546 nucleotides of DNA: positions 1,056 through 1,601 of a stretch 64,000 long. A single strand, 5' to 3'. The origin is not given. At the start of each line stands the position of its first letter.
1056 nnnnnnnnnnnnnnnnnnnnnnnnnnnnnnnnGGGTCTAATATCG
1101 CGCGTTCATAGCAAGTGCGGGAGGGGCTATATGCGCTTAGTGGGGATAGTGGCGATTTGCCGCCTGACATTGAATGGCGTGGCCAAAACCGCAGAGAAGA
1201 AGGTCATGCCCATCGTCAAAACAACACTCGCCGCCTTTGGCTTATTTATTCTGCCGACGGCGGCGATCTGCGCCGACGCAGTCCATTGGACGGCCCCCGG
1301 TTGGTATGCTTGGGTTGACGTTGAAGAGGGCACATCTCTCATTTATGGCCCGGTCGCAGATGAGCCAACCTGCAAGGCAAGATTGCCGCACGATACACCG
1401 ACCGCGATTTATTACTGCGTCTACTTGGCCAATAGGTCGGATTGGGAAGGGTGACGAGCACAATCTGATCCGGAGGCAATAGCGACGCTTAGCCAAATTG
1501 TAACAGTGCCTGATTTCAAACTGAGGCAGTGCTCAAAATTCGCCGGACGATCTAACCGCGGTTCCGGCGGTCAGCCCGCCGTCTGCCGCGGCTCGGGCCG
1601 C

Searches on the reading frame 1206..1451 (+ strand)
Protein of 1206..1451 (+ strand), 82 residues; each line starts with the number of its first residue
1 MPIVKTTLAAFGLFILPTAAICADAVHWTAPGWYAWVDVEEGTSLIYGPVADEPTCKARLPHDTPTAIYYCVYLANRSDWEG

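Call 3: search_protein_families(library=pfam, proteins=[window:1206-1451:+], max_evalue=0.1)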
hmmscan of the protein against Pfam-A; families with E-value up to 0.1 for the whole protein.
seq(82 aa): 0 families

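Call 4: search_protein_families(library=ncbifam, proteins=[window:1206-1451:+], max_evalue=0.1)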
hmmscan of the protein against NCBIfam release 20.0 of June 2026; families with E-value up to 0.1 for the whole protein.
seq(82 aa): 0 families

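Call 61: predict_structure(alignment_id=A3)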
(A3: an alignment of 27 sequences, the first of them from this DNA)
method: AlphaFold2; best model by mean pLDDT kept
length: 82 residues; sequences in the alignment: 27
mean_pLDDT: 84.4   pTM: 0.64
mean pLDDT of the five models: 84.4, 84.2, 83.9, 83.8, 83.5
residues with pLDDT >= 90: 51; 70-90: 7; 50-70: 23; < 50: 1
segments of 3 or more residues with pLDDT < 50: none
pLDDT, mean of each block of 10 residues (from residue 1): 57 60 80 98 95 98 98 92 70
secondary structure, 60 per line:
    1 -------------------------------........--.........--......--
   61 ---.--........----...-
elements in order: E32-39 E42-50 H53-58 E67-74

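Call 63: fold_search(model_id=the predicted structure, library=pdb)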
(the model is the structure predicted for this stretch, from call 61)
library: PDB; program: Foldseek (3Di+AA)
matches with E <= 10: 105; with E <= 0.001: 0
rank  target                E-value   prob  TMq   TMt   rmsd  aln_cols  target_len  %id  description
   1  6mac_K                1.5e+00  0.20  0.31  0.32   6.5        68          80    6  Ternary structure of GDF11 bound to ActRIIB-ECD and Alk5-ECD (released 2019-07-17)
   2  5me6_B                1.5e+00  0.20  0.36  0.20  10.0        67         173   24  Crystal Structure of eiF4E from C. melo bound to a CAP analog (released 2017-08-23)
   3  5kwy_C                1.8e+00  0.06  0.21  0.14  13.1        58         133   14  Structure of human NPC1 middle lumenal domain bound to NPC2 (released 2016-08-24)
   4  1ywl_MODEL_1_A        2.2e+00  0.03  0.20  0.18   8.2        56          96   11  Solution NMR structure of the protein EF2693 from E. faecalis: Northeast Structural Genomics Consortium target (released 2005-03-29)
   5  1je9_MODEL_1_A        2.3e+00  0.06  0.22  0.26   5.9        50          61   14  NMR SOLUTION STRUCTURE OF NT2 (released 2001-07-04)
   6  5uph_B                2.4e+00  0.18  0.29  0.09   5.2        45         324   18  Lipids bound lysosomal integral membrane protein 2 (released 2017-12-13)
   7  2h64_B                2.9e+00  0.08  0.24  0.23   5.7        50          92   12  Crystal structure of a ternary ligand-receptor complex of BMP-2 (released 2007-04-10)
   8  5xpu_A                3.1e+00  0.06  0.21  0.12   8.1        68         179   10  Crystal structure of MAD2L2/REV7 in complex with a CAMP fragment in a monoclinic crystal (released 2017-09-20)
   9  2qjb_C                3.3e+00  0.07  0.27  0.27   5.8        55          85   14  Crystal structure analysis of BMP-2 in complex with BMPR-IA variant IA/IB (released 2008-01-15)
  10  7ey7_s                3.3e+00  0.04  0.19  0.03  11.9        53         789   11  bacteriophage T7 tail complex (released 2021-09-22)
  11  5me6_A                3.5e+00  0.09  0.33  0.19   9.4        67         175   24  Crystal Structure of eiF4E from C. melo bound to a CAP analog (released 2017-08-23)
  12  3egr_B                3.5e+00  0.08  0.27  0.32   6.4        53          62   11  CRYSTAL STRUCTURE OF A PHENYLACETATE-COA OXYGENASE SUBUNIT PAAB (REUT_A2307) FROM RALSTONIA EUTROPHA JMP134 AT 2.65 A  (released 2008-09-30)
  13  7svs_C                3.8e+00  0.09  0.23  0.12   5.3        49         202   10  Crystal structure analysis of the G73A mutant of Superoxide Dismutase from Trichoderma reesei (released 2022-02-16)
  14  6sf2_D                4.0e+00  0.12  0.29  0.31   4.5        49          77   18  Ternary complex of human bone morphogenetic protein 9 (BMP9) growth factor domain, its prodomain and extracellular dom (released 2020-04-08)
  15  3evs_C                4.0e+00  0.06  0.28  0.27   5.4        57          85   10  Crystal structure of the GDF-5:BMP receptor IB complex. (released 2009-03-10)
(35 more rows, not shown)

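Call 65: search_protein_families(library=ncbifam, alignment_id=A3, max_evalue=0.01)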
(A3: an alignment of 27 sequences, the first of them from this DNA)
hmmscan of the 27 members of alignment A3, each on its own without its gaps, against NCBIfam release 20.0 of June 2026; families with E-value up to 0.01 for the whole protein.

A. member 1, seq(82 aa): 0 families

B. families by the number of members that match (of 27 scanned): 0 families

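Call 66: search_protein_families(library=pfam, alignment_id=A3, max_evalue=0.01)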
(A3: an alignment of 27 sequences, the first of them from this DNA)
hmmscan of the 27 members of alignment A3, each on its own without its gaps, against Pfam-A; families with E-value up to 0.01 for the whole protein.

A. member 1, seq(82 aa): 0 families

B. families by the number of members that match (of 27 scanned): 0 families
